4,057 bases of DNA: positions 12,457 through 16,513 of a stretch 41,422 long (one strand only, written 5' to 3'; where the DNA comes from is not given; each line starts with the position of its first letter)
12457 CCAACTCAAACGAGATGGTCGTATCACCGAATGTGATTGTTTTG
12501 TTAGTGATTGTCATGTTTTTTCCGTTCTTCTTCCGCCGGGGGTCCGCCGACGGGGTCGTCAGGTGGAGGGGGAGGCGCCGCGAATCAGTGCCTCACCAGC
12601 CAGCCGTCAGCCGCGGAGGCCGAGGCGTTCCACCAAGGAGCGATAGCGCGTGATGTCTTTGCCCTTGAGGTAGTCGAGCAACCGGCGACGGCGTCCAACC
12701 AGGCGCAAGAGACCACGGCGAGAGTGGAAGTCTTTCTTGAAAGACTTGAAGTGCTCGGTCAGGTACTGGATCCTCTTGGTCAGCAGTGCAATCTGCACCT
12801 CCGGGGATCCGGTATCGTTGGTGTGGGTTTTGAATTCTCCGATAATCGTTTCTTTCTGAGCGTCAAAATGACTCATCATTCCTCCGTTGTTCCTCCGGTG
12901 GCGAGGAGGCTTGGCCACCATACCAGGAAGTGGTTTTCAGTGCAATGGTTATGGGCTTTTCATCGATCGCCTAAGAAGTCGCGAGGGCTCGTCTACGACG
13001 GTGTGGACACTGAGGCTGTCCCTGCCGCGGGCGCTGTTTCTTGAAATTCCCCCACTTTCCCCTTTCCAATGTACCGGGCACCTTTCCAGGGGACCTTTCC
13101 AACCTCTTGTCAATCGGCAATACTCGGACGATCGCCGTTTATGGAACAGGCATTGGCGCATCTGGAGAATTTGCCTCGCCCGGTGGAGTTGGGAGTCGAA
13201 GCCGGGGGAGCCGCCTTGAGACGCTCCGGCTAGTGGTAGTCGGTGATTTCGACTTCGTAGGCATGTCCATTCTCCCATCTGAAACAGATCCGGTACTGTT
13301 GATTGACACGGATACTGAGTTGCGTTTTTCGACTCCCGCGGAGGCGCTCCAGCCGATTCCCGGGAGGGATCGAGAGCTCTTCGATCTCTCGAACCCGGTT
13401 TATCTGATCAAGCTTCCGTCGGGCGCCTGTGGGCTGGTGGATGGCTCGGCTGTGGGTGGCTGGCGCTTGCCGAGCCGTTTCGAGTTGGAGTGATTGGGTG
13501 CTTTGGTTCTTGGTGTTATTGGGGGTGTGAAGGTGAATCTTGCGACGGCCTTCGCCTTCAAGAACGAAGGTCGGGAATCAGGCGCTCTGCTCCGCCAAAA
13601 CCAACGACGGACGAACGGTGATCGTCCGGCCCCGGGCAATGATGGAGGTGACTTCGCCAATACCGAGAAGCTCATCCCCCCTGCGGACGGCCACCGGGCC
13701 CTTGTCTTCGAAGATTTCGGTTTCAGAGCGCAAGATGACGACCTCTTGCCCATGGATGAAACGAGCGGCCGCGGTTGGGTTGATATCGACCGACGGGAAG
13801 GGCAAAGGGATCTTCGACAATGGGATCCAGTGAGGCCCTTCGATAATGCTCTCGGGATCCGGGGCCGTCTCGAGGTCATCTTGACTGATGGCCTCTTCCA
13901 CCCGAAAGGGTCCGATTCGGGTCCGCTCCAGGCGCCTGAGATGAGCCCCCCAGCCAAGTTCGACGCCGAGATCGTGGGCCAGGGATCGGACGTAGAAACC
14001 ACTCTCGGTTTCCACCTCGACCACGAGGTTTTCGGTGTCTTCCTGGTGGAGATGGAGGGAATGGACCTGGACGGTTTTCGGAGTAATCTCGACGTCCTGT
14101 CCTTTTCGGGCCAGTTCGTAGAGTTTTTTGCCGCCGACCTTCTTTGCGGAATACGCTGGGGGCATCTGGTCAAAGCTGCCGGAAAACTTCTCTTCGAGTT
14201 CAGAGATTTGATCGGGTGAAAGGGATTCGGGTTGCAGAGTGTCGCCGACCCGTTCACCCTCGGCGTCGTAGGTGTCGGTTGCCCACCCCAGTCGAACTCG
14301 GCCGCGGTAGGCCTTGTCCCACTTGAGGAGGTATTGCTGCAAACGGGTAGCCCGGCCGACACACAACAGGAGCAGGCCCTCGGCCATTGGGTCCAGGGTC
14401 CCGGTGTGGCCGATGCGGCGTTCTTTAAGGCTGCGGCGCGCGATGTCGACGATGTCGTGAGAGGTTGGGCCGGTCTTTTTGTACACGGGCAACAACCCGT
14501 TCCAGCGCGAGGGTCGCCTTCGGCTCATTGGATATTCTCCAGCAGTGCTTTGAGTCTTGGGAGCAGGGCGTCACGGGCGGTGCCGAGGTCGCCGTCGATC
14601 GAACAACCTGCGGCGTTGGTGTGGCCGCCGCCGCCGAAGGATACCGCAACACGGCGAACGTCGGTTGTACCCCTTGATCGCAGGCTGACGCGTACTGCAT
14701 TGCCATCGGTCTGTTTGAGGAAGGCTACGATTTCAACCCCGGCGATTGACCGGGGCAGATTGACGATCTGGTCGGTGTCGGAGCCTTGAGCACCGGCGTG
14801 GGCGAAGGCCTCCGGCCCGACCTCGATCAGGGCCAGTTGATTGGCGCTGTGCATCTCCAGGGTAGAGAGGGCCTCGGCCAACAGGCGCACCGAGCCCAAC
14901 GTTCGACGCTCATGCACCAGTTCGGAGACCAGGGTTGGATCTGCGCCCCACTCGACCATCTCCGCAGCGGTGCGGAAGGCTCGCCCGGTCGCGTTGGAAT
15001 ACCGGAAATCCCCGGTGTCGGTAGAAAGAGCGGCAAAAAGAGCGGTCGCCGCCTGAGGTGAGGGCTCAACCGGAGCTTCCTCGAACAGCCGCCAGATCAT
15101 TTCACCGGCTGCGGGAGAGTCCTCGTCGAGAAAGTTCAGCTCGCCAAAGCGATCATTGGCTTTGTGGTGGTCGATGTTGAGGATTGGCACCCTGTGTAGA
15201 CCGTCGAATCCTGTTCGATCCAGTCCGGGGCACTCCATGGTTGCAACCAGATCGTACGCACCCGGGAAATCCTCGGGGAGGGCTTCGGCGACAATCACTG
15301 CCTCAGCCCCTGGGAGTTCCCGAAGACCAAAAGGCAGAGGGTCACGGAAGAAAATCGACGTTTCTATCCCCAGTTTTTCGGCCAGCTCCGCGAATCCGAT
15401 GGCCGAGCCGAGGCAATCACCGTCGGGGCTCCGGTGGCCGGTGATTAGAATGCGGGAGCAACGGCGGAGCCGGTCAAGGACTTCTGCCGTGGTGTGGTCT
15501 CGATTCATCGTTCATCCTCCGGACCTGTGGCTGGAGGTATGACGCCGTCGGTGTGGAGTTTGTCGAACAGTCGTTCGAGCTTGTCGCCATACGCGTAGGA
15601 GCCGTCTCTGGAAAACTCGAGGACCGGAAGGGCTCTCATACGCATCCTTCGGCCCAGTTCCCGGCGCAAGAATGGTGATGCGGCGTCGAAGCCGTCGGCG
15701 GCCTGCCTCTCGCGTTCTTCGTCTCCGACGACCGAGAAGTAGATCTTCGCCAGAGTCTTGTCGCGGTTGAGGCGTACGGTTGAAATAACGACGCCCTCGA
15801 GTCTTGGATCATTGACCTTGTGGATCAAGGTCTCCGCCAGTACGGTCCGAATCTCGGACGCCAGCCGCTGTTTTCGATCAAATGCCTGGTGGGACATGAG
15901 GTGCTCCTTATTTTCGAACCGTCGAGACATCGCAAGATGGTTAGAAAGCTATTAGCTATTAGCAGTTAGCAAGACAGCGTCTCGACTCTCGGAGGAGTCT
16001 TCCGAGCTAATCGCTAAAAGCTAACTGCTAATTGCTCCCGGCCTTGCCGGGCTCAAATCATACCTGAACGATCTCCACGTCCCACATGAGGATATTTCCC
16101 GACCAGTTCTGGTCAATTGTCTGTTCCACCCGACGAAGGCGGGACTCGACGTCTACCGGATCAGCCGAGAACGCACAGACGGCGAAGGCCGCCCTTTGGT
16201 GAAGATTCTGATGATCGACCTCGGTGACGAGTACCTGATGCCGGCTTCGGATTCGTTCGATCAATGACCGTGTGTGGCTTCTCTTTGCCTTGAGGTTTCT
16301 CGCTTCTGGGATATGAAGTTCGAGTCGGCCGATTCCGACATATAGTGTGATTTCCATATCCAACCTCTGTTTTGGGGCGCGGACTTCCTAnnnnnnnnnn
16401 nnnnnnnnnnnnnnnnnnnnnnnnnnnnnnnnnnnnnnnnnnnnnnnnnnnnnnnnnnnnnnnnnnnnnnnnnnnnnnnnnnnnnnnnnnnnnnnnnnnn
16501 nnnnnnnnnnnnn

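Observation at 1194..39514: Recurrent architecture: locus-specific tandem 7-/8-nt word arrays, mostly as inverted arms, in at least ten intergenic spacers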

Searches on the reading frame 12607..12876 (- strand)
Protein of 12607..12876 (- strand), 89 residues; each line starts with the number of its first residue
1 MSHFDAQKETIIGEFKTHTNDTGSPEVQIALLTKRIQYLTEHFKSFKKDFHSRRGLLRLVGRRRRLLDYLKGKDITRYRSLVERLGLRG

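Call 46: search_protein_families(library=pfam, proteins=[window:12607-12876:-], max_evalue=0.01)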
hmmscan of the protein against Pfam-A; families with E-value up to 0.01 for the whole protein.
window:12607-12876:- (89 aa): 1 family
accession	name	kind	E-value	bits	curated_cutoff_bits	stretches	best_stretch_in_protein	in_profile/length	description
PF00312.27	Ribosomal_S15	-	7.8e-38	129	31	1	8-88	1-81/81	Ribosomal protein S15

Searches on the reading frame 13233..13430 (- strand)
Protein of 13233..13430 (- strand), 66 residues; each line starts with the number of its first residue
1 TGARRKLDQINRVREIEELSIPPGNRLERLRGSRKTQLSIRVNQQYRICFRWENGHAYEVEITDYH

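Call 94: search_protein_families(library=pfam, proteins=[window:13233-13430:-], max_evalue=0.1)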
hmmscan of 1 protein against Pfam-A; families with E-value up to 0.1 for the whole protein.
window:13233-13430:- (66 aa): 3 families
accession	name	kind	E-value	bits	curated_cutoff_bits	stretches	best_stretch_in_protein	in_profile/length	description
PF05015.19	HigB-like_toxin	-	2.6e-17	63.5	27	1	4-66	30-91/91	RelE-like toxin of type II toxin-antitoxin system HigB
PF06868.16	DUF1257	-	0.026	15.2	22.2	1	25-64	11-52/103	Protein of unknown function (DUF1257)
PF24732.2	ParE_like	-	0.044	14.2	24.4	1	28-56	26-53/67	ParE-like toxin domain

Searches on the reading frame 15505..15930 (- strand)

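Call 15: search_protein_families(library=pfam, proteins=[window:15505-15930:-])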
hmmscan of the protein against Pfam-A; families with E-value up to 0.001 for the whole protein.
window:15505-15930:- (141 aa): 1 family
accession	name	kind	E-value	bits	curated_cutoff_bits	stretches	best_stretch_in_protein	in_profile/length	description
PF02033.23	RBFA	-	4.6e-27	94.8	34.7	1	19-122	1-105/105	Ribosome-binding factor A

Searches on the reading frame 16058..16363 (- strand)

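Call 46: search_protein_families(library=pfam, proteins=[window:16058-16363:-], max_evalue=0.01)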
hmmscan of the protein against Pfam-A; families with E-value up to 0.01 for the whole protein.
window:16058-16363:- (101 aa): 1 family
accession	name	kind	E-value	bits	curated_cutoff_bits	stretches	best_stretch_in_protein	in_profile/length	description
PF04456.17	DUF503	-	5.7e-23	81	22.4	1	9-92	1-84/88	Protein of unknown function (DUF503)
